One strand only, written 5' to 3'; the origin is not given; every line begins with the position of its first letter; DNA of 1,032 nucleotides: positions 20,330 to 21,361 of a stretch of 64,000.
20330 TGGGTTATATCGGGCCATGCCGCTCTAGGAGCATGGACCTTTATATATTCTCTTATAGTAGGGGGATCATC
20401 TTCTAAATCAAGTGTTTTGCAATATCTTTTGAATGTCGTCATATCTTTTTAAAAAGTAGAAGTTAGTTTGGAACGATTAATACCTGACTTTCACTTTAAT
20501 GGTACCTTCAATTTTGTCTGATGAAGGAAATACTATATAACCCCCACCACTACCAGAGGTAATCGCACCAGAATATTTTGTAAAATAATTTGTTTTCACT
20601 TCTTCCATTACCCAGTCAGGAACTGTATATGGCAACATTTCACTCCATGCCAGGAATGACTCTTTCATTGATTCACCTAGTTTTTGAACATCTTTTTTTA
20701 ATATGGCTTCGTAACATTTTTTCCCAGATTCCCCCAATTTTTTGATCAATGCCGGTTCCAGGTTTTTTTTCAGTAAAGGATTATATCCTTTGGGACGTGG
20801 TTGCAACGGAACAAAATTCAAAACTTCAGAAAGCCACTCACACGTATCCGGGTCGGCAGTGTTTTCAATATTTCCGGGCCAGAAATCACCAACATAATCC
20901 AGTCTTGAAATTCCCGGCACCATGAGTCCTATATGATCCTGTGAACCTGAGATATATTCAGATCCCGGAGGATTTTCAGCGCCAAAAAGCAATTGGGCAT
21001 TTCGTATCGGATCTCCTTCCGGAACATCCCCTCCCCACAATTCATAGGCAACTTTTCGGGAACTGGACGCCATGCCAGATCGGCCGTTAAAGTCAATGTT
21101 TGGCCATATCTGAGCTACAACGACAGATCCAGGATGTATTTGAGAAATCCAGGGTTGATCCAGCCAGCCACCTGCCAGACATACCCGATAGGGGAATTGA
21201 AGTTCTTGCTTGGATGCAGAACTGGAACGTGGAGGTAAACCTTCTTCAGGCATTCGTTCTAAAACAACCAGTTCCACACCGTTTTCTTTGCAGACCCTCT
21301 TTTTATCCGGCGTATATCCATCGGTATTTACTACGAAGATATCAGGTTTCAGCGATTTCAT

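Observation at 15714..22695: Six-gene L-sugar / GDP-sugar module attached to a sulfatase PUL: a possible nucleotide-sugar route for L-fucose or L-galactose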

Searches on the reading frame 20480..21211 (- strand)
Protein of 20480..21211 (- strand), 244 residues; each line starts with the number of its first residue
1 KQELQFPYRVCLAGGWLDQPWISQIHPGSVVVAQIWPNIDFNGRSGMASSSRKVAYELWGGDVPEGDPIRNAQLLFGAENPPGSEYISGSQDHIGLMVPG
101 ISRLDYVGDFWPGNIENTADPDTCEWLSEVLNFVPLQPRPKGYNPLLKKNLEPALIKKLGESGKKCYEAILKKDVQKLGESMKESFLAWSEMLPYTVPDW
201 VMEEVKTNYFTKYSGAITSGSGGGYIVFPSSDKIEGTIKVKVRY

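Call 25: search_protein_representatives(protein=window:20480-21211:-)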
Query: 244 residues. Proteins with E-value up to 0.001 (for the whole library): 528; up to 1e-10: 320; up to 1e-30: 84. The best 150 are listed.
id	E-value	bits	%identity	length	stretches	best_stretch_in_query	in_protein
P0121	3.6e-78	279.0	50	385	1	5-243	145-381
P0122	1.2e-69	251.1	46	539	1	3-243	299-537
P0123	1.6e-69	250.7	47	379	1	4-243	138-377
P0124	4.0e-66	239.5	49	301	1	8-243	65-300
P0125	6.6e-61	222.4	43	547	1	5-243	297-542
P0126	4.8e-60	219.6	46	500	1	5-232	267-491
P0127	3.6e-57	210.2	42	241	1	5-243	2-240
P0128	4.7e-57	209.8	45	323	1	5-232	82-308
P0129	1.1e-56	208.5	44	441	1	5-242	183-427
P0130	3.0e-56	207.2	42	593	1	3-243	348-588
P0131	5.5e-56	206.3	43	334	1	4-241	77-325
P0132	5.5e-56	206.3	42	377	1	5-243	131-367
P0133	1.1e-55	205.4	43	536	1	2-242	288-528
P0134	1.8e-55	204.6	44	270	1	5-231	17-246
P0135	6.4e-55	202.8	45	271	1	6-243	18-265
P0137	7.2e-54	199.4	40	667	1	2-242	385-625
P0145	2.1e-50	188.0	45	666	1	5-234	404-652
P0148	2.1e-48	181.4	38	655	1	5-243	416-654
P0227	4.0e-28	115.0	33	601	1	5-229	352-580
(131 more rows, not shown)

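Call 26: search_protein_families(library=pfam, proteins=[P0122, P0125, P0130, P0137, P0145, P0148, P0127, P0126, P0227, P0129], max_evalue=0.01)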
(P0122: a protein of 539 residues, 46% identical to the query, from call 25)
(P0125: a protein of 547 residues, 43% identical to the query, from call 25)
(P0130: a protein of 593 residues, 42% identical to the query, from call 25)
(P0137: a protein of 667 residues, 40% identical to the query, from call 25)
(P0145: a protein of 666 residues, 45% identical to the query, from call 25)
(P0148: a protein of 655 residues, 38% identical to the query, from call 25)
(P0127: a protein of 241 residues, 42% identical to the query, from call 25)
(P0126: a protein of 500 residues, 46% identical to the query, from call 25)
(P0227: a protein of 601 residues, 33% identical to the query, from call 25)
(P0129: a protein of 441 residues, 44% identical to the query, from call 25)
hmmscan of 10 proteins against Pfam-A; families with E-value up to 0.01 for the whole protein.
P0122 (539 aa): 2 families
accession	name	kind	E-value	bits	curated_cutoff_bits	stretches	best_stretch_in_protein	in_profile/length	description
PF01467.32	CTP_transf_like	-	1.9e-23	83.6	21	2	26-160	2-132/133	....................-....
PF06574.18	FAD_syn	-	0.00056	20.2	27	0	168-195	5-32/158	FAD synthetase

P0125 (547 aa): 1 family
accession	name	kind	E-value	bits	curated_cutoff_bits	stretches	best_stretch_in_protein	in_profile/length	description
PF01467.32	CTP_transf_like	-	2e-12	47.9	21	1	153-248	2-94/133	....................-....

P0130 (593 aa): 3 families
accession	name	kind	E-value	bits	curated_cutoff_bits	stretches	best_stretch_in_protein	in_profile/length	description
PF05336.19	rhaM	-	2e-19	70.2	23.4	1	11-109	4-103/105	L-rhamnose mutarotase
PF01467.32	CTP_transf_like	-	1.6e-13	51.4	21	1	219-346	2-131/133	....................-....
PF08544.19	GHMP_kinases_C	-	0.0092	16.8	21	0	515-575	5-66/85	GHMP kinases C terminal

P0137 (667 aa): 6 families
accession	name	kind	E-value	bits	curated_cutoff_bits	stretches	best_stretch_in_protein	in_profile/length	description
PF00535.33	Glycos_transf_2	-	2.1e-28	99.8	23.3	1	16-135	1-117/168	Glycosyl transferase family 2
PF13641.12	Glyco_tranf_2_3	-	1.6e-14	54.9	27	1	14-238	2-227/230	Glycosyltransferase like family 2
PF10111.15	Glyco_tranf_2_2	-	3.9e-11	43.4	27.3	1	16-115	1-100/276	Glycosyltransferase like family 2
PF13632.12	Glyco_trans_2_3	-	8.7e-10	39.2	27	1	99-294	1-196/198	Glycosyl transferase family group 2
PF13506.12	Glyco_transf_21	-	0.00016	21.7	21.7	1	91-223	25-155/174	Glycosyl transferase family 21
PF08544.19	GHMP_kinases_C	-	0.0065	17.3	21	0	553-614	5-67/85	GHMP kinases C terminal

P0145 (666 aa): 1 family
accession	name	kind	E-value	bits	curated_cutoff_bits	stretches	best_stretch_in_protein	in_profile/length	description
PF01467.32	CTP_transf_like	-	1.3e-17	64.6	21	1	224-352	2-132/133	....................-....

P0148 (655 aa): 3 families
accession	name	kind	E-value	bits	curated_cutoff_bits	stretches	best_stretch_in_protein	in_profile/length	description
PF01048.26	PNP_UDP_1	-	6.7e-12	45.7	25.1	1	8-247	3-228/233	Phosphorylase superfamily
PF08544.19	GHMP_kinases_C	-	1.3e-06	29.1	21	1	578-644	2-71/85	GHMP kinases C terminal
PF01467.32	CTP_transf_like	-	4.9e-05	24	21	1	296-379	6-86/133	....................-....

P0127 (241 aa): 1 family
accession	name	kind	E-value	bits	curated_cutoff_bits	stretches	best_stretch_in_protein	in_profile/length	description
PF08544.19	GHMP_kinases_C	-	7.2e-05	23.6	21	1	166-229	4-69/85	GHMP kinases C terminal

P0126 (500 aa): 1 family
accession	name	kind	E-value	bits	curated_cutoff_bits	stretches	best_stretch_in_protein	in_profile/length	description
PF13524.12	Glyco_trans_1_2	-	0.0023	18.4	25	1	179-250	64-131/144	Glycosyl transferase-like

P0227 (601 aa): 4 families
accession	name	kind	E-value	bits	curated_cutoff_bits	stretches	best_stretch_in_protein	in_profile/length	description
PF16363.11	GDP_Man_Dehyd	-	4.9e-129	431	27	1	5-331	1-332/332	GDP-mannose 4,6 dehydratase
PF01370.27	Epimerase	-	1.2e-63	215.1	20.9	1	4-246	1-240/240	NAD dependent epimerase/dehydratase family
PF04321.23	RmlD_sub_bind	-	2.3e-11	43.8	27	1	3-159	2-133/287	RmlD substrate binding domain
PF08544.19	GHMP_kinases_C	-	0.00056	20.7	21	1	548-585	34-70/85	GHMP kinases C terminal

P0129 (441 aa): 1 family
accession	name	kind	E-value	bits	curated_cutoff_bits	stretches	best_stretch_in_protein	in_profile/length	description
PF01467.32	CTP_transf_like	-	3.9e-07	30.8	21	1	34-123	2-88/133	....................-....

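Call 30: search_solved_structures(query=A2, max_evalue=10, show_alignments=2)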
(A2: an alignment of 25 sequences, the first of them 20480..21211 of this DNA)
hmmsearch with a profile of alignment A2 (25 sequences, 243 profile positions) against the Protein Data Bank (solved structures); distinct sequences matched with E-value up to 10: 14.
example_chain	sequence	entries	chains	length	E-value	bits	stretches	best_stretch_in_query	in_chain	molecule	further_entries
9iip_A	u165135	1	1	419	8.2e-16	61.7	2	145-238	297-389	L-fucokinase/L-fucose-1-P guanylyltransferase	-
5yys_A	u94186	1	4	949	1.5e-14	57.5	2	143-238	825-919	L-fucokinase, L-fucose-1-P guanylyltransferase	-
9iit_A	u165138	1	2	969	1.6e-14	57.5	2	143-238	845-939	L-fucokinase/L-fucose-1-P guanylyltransferase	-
3k85_A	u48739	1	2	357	3.7e-12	49.7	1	32-230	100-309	D-glycero-D-manno-heptose 1-phosphate kinase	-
4usm_A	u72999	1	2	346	5.8e-09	39.2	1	19-227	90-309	PUTATIVE SUGAR KINASE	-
4usk_A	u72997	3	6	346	6e-09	39.2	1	19-227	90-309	PUTATIVE SUGAR KINASE | SUGAR KINASE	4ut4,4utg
4n3o_A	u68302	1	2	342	9.9e-09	38.5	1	33-229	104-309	Putative D-glycero-D-manno-heptose 7-phosphate kinase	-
1kkh_A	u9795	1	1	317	4.5e-06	29.8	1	32-233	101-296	Mevalonate Kinase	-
1vis_A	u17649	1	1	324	4.8e-06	29.7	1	32-233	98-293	Mevalonate kinase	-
2x7i_A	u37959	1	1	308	0.0062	19.5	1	151-230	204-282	MEVALONATE KINASE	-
5cwf_A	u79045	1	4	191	0.02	17.8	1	144-194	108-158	Designed helical repeat protein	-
2hfs_A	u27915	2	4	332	0.062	16.2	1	158-231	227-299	Mevalonate kinase, putative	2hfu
8teb_A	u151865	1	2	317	0.24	14.3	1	208-231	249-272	Mevalonate kinase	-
2oi2_A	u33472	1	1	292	0.81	12.6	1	157-227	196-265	Mevalonate kinase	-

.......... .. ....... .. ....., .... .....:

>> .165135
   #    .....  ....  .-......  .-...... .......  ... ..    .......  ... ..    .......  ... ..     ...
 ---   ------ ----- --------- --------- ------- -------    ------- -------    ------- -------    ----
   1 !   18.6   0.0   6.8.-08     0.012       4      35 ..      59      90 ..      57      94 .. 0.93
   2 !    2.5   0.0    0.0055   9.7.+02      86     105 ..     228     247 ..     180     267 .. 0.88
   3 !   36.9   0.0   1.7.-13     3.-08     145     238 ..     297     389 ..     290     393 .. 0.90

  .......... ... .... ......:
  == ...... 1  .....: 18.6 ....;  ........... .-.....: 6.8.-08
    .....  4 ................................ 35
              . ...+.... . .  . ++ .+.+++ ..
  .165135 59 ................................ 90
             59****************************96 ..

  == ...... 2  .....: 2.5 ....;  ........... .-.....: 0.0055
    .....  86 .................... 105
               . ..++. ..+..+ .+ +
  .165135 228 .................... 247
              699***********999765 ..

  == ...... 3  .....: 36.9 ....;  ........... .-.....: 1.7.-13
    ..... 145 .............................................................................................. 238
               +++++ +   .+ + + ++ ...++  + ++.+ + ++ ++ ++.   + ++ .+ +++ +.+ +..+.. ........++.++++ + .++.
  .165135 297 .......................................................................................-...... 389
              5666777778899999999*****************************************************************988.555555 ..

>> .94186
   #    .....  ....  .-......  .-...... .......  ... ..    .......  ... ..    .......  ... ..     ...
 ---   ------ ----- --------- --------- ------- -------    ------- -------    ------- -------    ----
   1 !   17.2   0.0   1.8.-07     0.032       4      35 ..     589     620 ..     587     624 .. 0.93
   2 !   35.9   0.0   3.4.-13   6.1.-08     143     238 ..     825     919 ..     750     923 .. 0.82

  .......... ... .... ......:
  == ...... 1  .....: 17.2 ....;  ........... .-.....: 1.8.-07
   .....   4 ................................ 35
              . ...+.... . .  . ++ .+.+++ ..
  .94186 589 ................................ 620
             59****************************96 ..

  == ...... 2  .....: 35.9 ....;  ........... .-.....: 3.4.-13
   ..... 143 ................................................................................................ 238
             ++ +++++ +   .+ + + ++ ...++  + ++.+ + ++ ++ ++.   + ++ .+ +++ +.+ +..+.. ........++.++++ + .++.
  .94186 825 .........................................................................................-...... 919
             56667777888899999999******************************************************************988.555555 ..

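Call 69: find_related_loci(query=A4, collection=genome_contigs, flank=8000)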
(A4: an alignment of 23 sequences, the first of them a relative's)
Query A4 (379 aa) in genome_contigs; peptide patterns used: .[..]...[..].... (x = any residue, [..] = any of these).
600 stretches matched a pattern (row limit reached: there are more); 148 encode a relative of the query (tblastn E <= 1e-3); the best 80 are kept; 80 distinct loci.
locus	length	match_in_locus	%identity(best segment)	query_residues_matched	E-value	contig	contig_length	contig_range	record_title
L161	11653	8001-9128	37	1-377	2e-83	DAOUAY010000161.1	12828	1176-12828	MAG TPA_asm: Anaerolineae bacterium isolate H67_697 k125_113038, whole genome shotgun sequence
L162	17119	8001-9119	35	4-377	2e-81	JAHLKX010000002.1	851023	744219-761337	MAG: Bacteroidetes bacterium isolate MAG39 NODE_21_length_851023_cov_1543.361433, whole genome shotgun sequence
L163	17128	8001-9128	34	4-377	1e-80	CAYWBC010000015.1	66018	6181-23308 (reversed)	MAG TPA_asm: uncultured Bacteroidales bacterium isolate binchicken_co129_395 genome assembly, contig: NODE_916_length_66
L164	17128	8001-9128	35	1-377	1e-78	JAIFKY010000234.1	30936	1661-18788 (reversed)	MAG: Anaerolinea sp. isolate bin_141 scaffold_855, whole genome shotgun sequence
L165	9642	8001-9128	35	1-377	9e-76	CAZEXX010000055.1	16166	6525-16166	MAG TPA_asm: uncultured Anaerolineales bacterium isolate SRP191223_co2_261 genome assembly, contig: NODE_2271_length_161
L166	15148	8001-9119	35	4-377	2e-75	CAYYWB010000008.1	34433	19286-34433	MAG TPA_asm: uncultured Bifidobacteriaceae bacterium isolate binchicken_co3_427 genome assembly, contig: NODE_3761_lengt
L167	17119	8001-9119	36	4-377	5e-75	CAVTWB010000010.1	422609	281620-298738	MAG: uncultured Verrucomicrobiae bacterium isolate MFD09286.bin.2.151 genome assembly, contig: contig_44118, whole genom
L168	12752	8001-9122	34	4-377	3e-73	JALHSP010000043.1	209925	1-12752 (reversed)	MAG: Bacteroidales bacterium isolate PFL1 seq_1003046, whole genome shotgun sequence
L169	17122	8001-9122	33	1-371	7e-73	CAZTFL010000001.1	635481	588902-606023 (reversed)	MAG TPA_asm: Candidatus Woesearchaeota archaeon isolate SRP263991_co4_30 genome assembly, contig: NODE_1_length_635481_c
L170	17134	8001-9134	34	1-377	4e-71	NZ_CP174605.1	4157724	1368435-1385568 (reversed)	Formosa sp. 4Alg 33 chromosome, complete genome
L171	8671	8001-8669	36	4-227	3e-42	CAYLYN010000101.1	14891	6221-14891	MAG TPA_asm: uncultured Rikenellaceae bacterium isolate SRP304446_co1_106 genome assembly, contig: NODE_2821_length_1489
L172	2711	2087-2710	35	1-209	3e-34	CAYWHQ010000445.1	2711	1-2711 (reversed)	MAG TPA_asm: uncultured Prolixibacteraceae bacterium isolate binchicken_co22_137 genome assembly, contig: NODE_35243_len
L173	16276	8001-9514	32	3-171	2e-12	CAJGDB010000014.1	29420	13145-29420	MAG: uncultured Akkermansia sp. isolate MAG51 genome assembly, contig: k141_4787567_length_29420_cov_18.1295, whole geno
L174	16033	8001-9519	31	4-166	3e-11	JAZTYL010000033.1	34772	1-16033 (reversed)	MAG: Akkermansia sp. isolate T1900045326_YK20190015.MAGScoT_cleanbin_000021 SGB_6453_k141_3066486, whole genome shotgun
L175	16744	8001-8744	39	140-377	6e-48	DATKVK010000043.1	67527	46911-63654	MAG TPA_asm: Rectinemataceae bacterium isolate SMAG_U14131 k141_1231210, whole genome shotgun sequence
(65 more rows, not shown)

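Call 73: search_protein_families(library=pfam, proteins=[L161:6812-7780:+, L166:6399-7823:+, L166:9187-10377:+, L167:6978-7865:+, L168:6618-7550:+, L170:7147-7722:+, L170:9527-10828:+, L170:5706-6560:+, L175:8795-9817:+, L164:5501-6436:+], max_evalue=0.0001)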
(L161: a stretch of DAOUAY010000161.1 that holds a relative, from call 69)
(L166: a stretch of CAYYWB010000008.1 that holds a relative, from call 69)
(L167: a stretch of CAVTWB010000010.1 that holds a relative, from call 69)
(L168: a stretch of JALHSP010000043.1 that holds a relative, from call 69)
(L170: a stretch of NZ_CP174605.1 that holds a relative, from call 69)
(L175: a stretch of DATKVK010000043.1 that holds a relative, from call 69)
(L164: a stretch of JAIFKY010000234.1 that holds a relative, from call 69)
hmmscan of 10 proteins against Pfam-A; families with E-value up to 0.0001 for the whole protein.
L161:6812-7780:+ (323 aa): 1 family
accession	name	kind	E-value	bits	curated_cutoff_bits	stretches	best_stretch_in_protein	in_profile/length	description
PF00248.27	Aldo_ket_red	-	4.3e-76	256.2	24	1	15-310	1-290/291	Aldo/keto reductase family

L166:6399-7823:+ (475 aa): 1 family
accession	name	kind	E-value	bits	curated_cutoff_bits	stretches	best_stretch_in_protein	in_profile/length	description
PF09721.15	Exosortase_EpsH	-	1.5e-32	113.4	25.7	1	45-224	77-253/254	Transmembrane exosortase (Exosortase_EpsH)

L166:9187-10377:+ (397 aa): 3 families
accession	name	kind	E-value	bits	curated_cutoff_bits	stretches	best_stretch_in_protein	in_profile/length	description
PF13579.12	Glyco_trans_4_4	-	2.4e-21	77.2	29.7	1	4-181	4-158/158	Glycosyl transferase 4-like domain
PF13439.12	Glyco_transf_4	-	2.6e-17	63.8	28.5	1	4-180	5-164/170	Glycosyltransferase Family 4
PF00534.26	Glycos_transf_1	-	6e-07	29.6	26.4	1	194-320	2-121/172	Glycosyl transferases group 1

L167:6978-7865:+ (296 aa): 1 family
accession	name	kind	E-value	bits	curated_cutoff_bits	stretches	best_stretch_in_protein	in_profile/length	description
PF00535.33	Glycos_transf_2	-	5e-15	56.3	23.3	1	41-132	1-97/168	Glycosyl transferase family 2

L168:6618-7550:+ (311 aa): 1 family
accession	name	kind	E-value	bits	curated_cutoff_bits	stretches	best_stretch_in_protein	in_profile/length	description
PF07804.18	HipA_C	-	1.3e-48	165.9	30.5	1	52-275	1-208/213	HipA-like C-terminal domain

L170:7147-7722:+ (192 aa): 1 family
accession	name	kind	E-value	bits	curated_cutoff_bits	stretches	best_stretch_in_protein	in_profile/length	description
PF01467.32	CTP_transf_like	-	3.1e-21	76.4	21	1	5-165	1-132/133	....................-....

L170:9527-10828:+ (434 aa): 1 family
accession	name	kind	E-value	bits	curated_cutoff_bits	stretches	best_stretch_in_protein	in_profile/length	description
PF00654.25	Voltage_CLC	-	4.5e-77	260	24.8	1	67-397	1-345/346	Voltage gated chloride channel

L170:5706-6560:+ (285 aa): 2 families
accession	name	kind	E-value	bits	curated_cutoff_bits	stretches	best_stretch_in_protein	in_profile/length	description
PF03755.18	YicC-like_N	-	1.2e-38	133.4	25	1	2-151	1-155/156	Endoribonuclease YicC-like, N-terminal region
PF08340.16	YicC-like_C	-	1.5e-38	132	27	1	172-284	5-119/120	Endoribonuclease YicC-like, C-terminal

L175:8795-9817:+ (341 aa): 1 family
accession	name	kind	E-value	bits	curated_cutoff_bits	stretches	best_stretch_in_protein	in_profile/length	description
PF01467.32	CTP_transf_like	-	5.4e-06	27.1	21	1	211-276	2-65/133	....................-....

L164:5501-6436:+ (312 aa): 4 families
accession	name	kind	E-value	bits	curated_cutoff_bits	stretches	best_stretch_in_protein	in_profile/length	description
PF00072.30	Response_reg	-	3.6e-22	79.1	30.2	1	7-119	1-110/111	Response regulator receiver domain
PF13492.12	GAF_3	-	2.4e-14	54.3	27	1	168-304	1-129/129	GAF domain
PF13185.12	GAF_2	-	2.3e-11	44.5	28.6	1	167-302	2-135/136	GAF domain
PF01590.32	GAF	-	1.3e-09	39.1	22.4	1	168-302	1-133/133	GAF domain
